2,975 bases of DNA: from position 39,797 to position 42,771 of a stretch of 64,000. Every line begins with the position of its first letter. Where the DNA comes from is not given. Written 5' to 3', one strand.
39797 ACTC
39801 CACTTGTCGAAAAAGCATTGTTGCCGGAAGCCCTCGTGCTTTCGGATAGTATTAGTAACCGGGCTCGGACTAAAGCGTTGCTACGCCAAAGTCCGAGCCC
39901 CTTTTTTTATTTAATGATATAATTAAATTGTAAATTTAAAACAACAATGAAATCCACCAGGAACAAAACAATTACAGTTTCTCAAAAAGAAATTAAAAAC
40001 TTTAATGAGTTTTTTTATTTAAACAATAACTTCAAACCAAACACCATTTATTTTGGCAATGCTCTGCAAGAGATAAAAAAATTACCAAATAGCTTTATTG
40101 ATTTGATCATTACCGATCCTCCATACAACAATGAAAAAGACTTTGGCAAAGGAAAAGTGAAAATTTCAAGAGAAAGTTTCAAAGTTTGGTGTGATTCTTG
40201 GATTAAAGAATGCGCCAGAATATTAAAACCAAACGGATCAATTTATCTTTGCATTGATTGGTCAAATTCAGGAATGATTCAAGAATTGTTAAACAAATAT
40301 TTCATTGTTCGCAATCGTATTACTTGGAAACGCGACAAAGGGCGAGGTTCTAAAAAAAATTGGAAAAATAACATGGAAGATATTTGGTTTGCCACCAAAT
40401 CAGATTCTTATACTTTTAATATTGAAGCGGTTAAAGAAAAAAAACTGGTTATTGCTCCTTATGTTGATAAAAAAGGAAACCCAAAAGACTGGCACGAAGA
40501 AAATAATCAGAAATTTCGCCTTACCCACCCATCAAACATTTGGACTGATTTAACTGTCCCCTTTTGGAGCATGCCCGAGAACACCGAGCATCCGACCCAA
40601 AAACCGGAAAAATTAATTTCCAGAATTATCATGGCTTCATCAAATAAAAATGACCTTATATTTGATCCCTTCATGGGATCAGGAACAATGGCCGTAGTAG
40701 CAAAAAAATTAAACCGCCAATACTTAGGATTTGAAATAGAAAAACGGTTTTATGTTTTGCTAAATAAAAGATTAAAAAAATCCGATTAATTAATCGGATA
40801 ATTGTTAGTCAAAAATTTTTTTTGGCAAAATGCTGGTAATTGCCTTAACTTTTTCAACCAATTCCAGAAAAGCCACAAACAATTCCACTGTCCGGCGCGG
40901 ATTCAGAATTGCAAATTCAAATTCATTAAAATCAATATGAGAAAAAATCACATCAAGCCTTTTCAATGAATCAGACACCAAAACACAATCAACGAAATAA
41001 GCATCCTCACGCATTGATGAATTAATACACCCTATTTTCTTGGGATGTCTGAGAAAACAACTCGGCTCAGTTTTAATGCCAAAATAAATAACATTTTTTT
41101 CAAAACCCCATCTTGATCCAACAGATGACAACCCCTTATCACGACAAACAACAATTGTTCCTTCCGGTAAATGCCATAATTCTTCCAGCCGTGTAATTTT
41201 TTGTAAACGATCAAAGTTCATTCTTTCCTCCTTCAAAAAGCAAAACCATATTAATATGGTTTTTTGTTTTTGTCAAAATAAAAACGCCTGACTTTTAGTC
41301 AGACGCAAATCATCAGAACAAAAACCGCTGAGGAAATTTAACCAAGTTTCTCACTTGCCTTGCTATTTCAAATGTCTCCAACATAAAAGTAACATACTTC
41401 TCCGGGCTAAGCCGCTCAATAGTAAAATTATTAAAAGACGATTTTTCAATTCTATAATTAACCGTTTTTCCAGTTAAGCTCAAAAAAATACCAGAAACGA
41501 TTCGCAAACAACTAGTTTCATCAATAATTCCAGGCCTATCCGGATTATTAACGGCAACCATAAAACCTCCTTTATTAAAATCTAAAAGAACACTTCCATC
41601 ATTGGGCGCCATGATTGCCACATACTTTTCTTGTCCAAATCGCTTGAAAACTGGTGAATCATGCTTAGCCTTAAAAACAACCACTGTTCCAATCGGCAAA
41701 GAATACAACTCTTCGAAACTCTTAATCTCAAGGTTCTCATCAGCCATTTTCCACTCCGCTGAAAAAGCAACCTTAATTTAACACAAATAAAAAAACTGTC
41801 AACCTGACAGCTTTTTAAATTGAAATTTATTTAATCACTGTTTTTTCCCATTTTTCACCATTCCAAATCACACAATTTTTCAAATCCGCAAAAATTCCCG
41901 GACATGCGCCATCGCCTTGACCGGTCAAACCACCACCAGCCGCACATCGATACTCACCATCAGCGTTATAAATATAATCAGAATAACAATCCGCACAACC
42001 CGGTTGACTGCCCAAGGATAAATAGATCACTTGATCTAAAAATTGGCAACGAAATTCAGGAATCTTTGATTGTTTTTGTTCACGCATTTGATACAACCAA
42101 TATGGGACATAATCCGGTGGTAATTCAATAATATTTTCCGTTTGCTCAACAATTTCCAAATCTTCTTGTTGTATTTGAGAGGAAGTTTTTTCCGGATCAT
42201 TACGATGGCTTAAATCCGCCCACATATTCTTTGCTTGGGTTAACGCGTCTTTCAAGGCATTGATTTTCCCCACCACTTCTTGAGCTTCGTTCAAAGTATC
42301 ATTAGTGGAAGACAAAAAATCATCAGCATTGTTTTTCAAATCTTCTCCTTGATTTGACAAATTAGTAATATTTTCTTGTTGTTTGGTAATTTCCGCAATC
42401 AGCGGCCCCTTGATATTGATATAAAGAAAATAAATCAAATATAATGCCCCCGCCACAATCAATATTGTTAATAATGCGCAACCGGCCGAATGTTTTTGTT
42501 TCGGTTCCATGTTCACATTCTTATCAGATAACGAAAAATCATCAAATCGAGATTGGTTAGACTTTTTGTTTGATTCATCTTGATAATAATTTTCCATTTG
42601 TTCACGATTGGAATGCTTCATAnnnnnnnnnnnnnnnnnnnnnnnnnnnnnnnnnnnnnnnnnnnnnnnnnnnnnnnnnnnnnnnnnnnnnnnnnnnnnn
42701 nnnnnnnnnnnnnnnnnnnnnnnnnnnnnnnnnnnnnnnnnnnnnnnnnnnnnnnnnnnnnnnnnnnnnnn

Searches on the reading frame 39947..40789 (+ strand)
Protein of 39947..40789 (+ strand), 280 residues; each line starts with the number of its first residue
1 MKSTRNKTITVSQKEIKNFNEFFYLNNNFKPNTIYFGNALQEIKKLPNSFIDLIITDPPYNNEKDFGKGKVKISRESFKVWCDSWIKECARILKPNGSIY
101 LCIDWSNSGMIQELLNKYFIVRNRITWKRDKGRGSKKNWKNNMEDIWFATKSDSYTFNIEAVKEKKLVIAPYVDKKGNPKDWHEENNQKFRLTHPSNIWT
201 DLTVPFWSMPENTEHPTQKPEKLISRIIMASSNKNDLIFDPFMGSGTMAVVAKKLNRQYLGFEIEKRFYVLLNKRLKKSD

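Call 10: search_protein_families(library=pfam, proteins=[window:39947-40789:+])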
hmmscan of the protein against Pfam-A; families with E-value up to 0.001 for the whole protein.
window:39947-40789:+ (280 aa): 4 families
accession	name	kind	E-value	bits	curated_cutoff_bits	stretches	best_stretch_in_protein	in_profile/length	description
PF01555.25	N6_N4_Mtase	-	7.9e-50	170.3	26.7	1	51-270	1-217/221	DNA methylase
PF01170.24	UPF0020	-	0.00013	22.2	22.3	0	229-260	23-54/197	RMKL-like, methyltransferase domain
PF02086.21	MethyltransfD12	-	0.0003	21.1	22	0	222-277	7-63/253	D12 class N6 adenine-specific DNA methyltransferase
PF02384.22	N6_Mtase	-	0.00072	19.4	20.4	0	222-255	36-67/311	N-6 DNA Methylase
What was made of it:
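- Checked: Flanks. rsmI (38854-39525, -) and an N6_N4 DNA methyltransferase (39947-40789, +) are confirmed by Pfam (call 10).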

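Call 12: find_encoding_contigs(protein=window:39947-40789:+, flank=3000, max_places=10)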
Protein window:39947-40789:+ (280 aa): no gene with exactly this product is on record in the collection.

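Call 63: find_homologous_proteins(query=window:39947-40789:+, max_evalue=1e-40)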
Query window:39947-40789:+ (280 aa): 7846 proteins with E <= 1e-40 among 8000 candidates; the best 120 are listed.
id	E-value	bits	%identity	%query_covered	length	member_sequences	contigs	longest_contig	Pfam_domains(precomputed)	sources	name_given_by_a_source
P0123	7.7e-188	641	100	100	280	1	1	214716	PF01555.25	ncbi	-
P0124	8.3e-182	621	97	99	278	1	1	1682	PF01555.25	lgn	-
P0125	1.3e-145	502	77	99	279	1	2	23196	PF01555.25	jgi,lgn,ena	-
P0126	1.1e-143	496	76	99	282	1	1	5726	PF01555.25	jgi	jgi:site-specific DNA-methyltransferase (adenine-specific)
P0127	7.0e-135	467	72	99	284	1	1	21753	PF01555.25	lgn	-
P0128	1.6e-133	462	71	100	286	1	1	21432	PF02086.22,PF01555.25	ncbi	-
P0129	5.4e-130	451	69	99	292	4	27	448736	PF01170.25,PF01555.25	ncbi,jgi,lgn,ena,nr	ncbi:site-specific DNA-methyltransferase [Candidatus Falkowbacteria bacterium]|jgi:site-specific DNA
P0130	5.5e-130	451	71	99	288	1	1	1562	PF01555.25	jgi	jgi:site-specific DNA-methyltransferase (adenine-specific)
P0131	1.0e-128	447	69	99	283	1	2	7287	PF01555.25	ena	-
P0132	1.9e-128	446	68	99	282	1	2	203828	PF01555.25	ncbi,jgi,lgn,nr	ncbi:site-specific DNA-methyltransferase [Candidatus Kuenenbacteria bacterium]|nr:site-specific DNA-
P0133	4.7e-128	444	67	99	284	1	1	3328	PF01555.25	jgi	jgi:site-specific DNA-methyltransferase (adenine-specific)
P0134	1.0e-127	443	70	99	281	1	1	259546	PF01555.25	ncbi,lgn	ncbi:MAG: DNA-methyltransferase [Patescibacteria group bacterium]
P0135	6.2e-127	441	67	99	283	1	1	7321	PF01555.25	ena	-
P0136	7.0e-127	441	68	100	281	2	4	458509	PF01555.25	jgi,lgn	-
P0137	1.4e-126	440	69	99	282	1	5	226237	PF01555.25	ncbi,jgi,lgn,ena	-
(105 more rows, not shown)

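Call 64: find_encoding_contigs(protein=P0126, flank=3000, max_places=2)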
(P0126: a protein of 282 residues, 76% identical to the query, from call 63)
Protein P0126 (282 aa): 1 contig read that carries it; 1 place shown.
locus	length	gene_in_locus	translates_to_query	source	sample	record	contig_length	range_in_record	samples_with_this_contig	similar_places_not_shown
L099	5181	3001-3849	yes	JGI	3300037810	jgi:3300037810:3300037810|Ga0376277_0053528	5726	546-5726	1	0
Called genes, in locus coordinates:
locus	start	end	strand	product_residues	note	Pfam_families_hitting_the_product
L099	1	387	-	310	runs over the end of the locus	?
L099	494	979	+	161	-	-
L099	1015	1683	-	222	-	PF00590:TP_methylase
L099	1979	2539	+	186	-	-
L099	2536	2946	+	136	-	-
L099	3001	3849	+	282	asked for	PF01555:N6_N4_Mtase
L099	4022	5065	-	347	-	PF01594:AI-2E_transport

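Call 65: find_encoding_contigs(protein=P0127, flank=3000, max_places=2)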
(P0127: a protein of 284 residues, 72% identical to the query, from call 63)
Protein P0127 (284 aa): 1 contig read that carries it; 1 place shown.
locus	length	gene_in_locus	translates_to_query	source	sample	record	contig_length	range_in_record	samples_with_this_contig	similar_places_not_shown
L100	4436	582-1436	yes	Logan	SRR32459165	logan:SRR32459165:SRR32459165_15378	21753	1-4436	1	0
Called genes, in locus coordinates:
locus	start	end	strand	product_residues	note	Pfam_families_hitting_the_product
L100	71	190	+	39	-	-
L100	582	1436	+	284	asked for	PF01555:N6_N4_Mtase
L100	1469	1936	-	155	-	PF23067:MG280 (weak)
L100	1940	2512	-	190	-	PF01997:Translin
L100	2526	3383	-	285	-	-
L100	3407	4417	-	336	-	PF02618:YceG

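Call 66: find_encoding_contigs(protein=P0128, flank=3000, max_places=2)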
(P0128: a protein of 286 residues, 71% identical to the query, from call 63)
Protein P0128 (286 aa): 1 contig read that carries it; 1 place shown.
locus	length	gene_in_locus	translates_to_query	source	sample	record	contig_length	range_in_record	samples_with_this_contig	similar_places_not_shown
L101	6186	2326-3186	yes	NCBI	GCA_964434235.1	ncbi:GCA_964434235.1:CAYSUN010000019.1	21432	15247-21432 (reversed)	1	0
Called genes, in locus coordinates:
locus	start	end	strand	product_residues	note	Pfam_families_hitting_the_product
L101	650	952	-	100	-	-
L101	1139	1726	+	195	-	PF00149:Metallophos, PF12850:Metallophos_2, PF14582:Metallophos_3 (faint)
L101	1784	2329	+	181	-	PF00856:SET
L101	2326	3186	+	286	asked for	PF02086:MethyltransfD12 (faint), PF01555:N6_N4_Mtase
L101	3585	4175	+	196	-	PF01725:Ham1p_like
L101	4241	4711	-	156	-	-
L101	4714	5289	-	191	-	PF01997:Translin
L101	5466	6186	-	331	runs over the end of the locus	PF02618:YceG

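Call 70: search_protein_families(library=pfam, proteins=[L099:1979-2539:+, L099:2536-2946:+], max_evalue=0.01)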
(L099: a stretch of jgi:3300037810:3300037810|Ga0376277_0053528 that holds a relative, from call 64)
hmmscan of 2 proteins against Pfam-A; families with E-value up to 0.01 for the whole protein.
L099:1979-2539:+ (186 aa): 0 families

L099:2536-2946:+ (136 aa): 0 families

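Call 71: search_protein_families(library=phrogs, proteins=[L099:1979-2539:+, L099:2536-2946:+], max_evalue=0.01)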
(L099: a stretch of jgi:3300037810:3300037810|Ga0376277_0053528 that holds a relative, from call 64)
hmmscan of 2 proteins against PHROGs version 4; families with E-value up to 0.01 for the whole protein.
L099:1979-2539:+ (186 aa): 0 families

L099:2536-2946:+ (136 aa): 0 families

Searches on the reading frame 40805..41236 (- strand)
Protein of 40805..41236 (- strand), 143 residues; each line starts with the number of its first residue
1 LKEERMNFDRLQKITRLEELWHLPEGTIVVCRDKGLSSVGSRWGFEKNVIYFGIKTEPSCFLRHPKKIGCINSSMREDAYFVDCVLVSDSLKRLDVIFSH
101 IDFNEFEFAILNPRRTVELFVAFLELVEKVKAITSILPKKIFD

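Call 10: search_protein_families(library=pfam, proteins=[window:40805-41236:-])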
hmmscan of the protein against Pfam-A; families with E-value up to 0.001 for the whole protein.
window:40805-41236:- (143 aa): 0 families

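Call 70: search_protein_families(library=pfam, proteins=[window:40805-41236:-], max_evalue=0.01)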
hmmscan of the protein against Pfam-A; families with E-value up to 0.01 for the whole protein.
window:40805-41236:- (143 aa): 0 families

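Call 71: search_protein_families(library=phrogs, proteins=[window:40805-41236:-], max_evalue=0.01)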
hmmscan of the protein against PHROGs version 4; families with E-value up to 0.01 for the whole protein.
window:40805-41236:- (143 aa): 0 families
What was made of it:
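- Unannotated small ORFs lie nearby, at 40805-41236 and 41313-41747, with no Pfam or PHROG match (calls 70, 71).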

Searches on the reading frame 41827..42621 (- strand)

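Call 10: search_protein_families(library=pfam, proteins=[window:41827-42621:-])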
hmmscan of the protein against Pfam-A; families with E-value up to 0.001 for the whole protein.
window:41827-42621:- (264 aa): 3 families
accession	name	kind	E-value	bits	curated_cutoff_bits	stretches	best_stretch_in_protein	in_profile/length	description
PF22311.1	DUF6970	-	1e-08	35.3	27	1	190-248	16-70/78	Domain of unknown function (DUF6970)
PF06103.16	DUF948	-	0.00051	20.6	37.2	1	53-137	3-87/89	Bacterial protein of unknown function (DUF948)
PF04612.17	T2SSM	-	0.00058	20.5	27.8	0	53-106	18-71/160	Type II secretion system (T2SS), protein M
